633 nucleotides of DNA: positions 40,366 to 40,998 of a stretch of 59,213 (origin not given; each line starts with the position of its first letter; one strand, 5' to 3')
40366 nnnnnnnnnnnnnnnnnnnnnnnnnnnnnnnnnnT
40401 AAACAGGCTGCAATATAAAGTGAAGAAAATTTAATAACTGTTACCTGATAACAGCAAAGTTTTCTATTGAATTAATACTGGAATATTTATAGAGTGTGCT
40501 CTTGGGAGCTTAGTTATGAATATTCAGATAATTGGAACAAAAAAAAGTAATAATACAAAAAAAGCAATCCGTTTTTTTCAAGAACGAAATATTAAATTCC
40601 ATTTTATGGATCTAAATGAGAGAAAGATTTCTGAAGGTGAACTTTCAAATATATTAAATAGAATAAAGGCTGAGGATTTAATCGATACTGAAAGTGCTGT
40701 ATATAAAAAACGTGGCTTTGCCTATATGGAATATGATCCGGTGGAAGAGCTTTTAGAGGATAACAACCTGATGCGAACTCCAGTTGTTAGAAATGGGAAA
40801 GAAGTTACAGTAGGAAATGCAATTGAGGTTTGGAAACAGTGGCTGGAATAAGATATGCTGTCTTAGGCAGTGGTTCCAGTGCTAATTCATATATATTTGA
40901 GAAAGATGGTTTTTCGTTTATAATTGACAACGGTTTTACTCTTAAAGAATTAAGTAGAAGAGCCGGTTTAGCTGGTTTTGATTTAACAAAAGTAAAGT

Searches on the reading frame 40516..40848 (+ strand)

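Call 83: search_protein_families(library=pfam, proteins=[window:40516-40848:+], max_evalue=0.01)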
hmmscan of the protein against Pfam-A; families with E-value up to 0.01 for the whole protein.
window:40516-40848:+ (111 aa): 1 family
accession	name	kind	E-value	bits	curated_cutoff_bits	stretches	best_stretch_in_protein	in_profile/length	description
PF03960.21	ArsC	-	6.7e-05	23.6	24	1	8-107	3-77/79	ArsC family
